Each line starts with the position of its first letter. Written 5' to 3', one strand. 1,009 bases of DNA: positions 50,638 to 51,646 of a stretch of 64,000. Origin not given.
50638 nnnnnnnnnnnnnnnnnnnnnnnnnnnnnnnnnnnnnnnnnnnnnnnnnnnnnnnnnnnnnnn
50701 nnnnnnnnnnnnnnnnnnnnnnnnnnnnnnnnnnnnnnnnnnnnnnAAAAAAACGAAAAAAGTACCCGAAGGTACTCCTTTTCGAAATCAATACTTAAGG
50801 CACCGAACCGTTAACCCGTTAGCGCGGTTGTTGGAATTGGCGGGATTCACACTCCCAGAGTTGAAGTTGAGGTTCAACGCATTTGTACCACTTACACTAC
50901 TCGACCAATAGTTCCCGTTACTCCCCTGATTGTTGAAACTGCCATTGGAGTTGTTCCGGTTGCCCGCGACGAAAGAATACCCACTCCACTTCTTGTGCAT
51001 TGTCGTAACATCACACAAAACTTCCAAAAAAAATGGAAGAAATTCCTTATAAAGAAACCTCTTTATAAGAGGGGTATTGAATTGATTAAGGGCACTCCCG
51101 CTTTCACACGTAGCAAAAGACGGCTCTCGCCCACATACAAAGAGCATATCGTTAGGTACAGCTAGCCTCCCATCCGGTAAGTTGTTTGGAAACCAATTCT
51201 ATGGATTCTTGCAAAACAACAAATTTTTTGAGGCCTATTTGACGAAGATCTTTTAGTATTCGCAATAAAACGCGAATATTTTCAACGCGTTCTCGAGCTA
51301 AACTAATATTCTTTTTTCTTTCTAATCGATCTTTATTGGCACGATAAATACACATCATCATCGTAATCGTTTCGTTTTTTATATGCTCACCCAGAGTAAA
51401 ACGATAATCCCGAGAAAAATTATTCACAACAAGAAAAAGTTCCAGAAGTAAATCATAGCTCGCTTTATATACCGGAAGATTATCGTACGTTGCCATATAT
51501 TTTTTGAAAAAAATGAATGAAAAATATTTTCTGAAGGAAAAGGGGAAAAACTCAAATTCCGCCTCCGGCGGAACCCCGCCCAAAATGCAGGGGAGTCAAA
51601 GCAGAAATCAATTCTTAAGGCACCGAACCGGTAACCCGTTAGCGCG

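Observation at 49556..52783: Complete diversity-generating retroelement: target(VR)-avd-TR-RT with 18/18 adenine-specific TR-to-VR substitutions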

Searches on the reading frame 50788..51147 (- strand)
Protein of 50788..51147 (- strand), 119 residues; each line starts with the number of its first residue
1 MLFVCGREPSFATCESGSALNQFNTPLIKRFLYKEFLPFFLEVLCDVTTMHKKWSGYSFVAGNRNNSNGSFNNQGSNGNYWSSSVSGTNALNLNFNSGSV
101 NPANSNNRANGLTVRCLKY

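Call 6: search_protein_families(library=pfam, proteins=[window:50788-51147:-], max_evalue=0.01)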
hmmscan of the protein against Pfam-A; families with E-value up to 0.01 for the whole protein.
window:50788-51147:- (119 aa): 2 families
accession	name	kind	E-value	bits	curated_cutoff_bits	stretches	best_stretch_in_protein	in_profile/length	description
PF09603.15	Fib_succ_major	-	0.0022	18.7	33.9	1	53-118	121-187/187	Fibrobacter succinogenes major domain (Fib_succ_major)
PF07603.17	Lcl_C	-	0.0072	17.1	34.9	1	68-116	67-115/117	Lcl C-terminal domain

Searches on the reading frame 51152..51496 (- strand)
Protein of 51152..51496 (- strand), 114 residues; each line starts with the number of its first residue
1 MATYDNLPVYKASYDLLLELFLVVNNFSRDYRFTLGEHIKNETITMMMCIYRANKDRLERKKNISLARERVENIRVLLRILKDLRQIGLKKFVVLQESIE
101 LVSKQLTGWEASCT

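Call 6: search_protein_families(library=pfam, proteins=[window:51152-51496:-], max_evalue=0.01)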
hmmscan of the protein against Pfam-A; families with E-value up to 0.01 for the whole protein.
window:51152-51496:- (114 aa): 2 families
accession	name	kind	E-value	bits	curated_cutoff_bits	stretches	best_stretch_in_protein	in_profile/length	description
PF22296.2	bAvd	-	2.9e-14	53.9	40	1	14-113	8-107/107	bAvd-like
PF05635.17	23S_rRNA_IVP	-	8.5e-06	26.4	33.8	1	6-108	2-106/106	23S rRNA-intervening sequence protein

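Call 7: search_protein_families(library=ncbifam, proteins=[window:51152-51496:-], max_evalue=0.01)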
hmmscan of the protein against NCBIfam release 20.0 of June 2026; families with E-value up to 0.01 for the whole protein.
window:51152-51496:- (114 aa): 1 family
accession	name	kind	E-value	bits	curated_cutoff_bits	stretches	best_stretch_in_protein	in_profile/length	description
NF033474.1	DivGenRetAVD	equivalog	2.2e-13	50.4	80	1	7-109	1-102/104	diversity-generating retroelement protein Avd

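Call 8: search_protein_families(library=phrogs, proteins=[window:51152-51496:-], max_evalue=0.01)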
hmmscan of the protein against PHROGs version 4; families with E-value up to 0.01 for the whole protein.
window:51152-51496:- (114 aa): 1 family
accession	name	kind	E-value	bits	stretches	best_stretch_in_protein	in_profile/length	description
phrog_3206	-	DNA, RNA and nucleotide metabolism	6.2e-23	82.1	1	1-110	10-121/154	Avd protein of DGR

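Call 10: search_solved_structures(query=window:51152-51496:-, max_evalue=0.01, show_alignments=1)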
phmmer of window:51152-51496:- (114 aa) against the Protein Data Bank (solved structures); distinct sequences matched with E-value up to 0.01: 0.

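Call 16: find_encoding_contigs(protein=window:51152-51496:-, flank=6000, max_places=10)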
Protein window:51152-51496:- (114 aa): no gene with exactly this product is on record in the collection.

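Call 50: list_cluster_members(proteins=[window:51155-51496:-, window:44631-49517:-, window:44631-49478:-, window:53297-53572:-, window:53581-54156:-, window:54567-55658:-, window:43264-44526:-, window:55703-56374:-])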
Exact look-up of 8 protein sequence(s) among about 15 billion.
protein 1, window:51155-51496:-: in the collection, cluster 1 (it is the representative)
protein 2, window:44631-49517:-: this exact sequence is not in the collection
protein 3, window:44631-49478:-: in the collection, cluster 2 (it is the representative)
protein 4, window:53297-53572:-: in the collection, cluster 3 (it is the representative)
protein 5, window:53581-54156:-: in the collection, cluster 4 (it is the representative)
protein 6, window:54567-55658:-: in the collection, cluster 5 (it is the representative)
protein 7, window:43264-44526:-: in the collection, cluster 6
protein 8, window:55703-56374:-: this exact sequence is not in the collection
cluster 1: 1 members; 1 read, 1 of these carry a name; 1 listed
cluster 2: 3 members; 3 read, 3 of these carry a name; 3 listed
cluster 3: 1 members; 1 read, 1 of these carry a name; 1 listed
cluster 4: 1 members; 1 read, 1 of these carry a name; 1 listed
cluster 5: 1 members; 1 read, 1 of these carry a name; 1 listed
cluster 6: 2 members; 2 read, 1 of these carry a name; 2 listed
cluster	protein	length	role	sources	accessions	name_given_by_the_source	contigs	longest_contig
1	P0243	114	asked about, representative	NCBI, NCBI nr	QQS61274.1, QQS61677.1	MAG: four helix bundle protein [Candidatus Moraniibacteriota bacterium] | MAG: four helix bundle protein [Candidatus Moranbacteria bacterium]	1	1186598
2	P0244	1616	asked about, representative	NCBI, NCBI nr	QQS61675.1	MAG: fibronectin type III domain-containing protein [Candidatus Moraniibacteriota ... | MAG: fibronectin type III domain-containing protein [Candidatus Moranbacteria bacterium]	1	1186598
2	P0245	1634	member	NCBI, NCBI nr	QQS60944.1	MAG: fibronectin type III domain-containing protein [Candidatus Moraniibacteriota ... | MAG: fibronectin type III domain-containing protein [Candidatus Moranbacteria bacterium]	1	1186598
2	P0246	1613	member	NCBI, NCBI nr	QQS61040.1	MAG: fibronectin type III domain-containing protein [Candidatus Moraniibacteriota ... | MAG: fibronectin type III domain-containing protein [Candidatus Moranbacteria bacterium]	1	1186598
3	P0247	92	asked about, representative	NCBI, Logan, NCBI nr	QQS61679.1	MAG: STAS-like domain-containing protein [Candidatus Moraniibacteriota bacterium] | MAG: STAS-like domain-containing protein [Candidatus Moranbacteria bacterium]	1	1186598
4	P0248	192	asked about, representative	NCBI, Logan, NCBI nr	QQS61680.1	MAG: hypothetical protein IPN70_01990 [Candidatus Moraniibacteriota bacterium] | MAG: hypothetical protein IPN70_01990 [Candidatus Moranbacteria bacterium]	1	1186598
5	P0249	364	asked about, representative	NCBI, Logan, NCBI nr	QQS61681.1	MAG: glycosyltransferase [Candidatus Moraniibacteriota bacterium] | MAG: glycosyltransferase [Candidatus Moranbacteria bacterium]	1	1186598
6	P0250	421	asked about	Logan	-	-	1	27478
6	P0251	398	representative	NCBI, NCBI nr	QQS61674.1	MAG: ABC transporter permease [Candidatus Moraniibacteriota bacterium] | MAG: ABC transporter permease [Candidatus Moranbacteria bacterium]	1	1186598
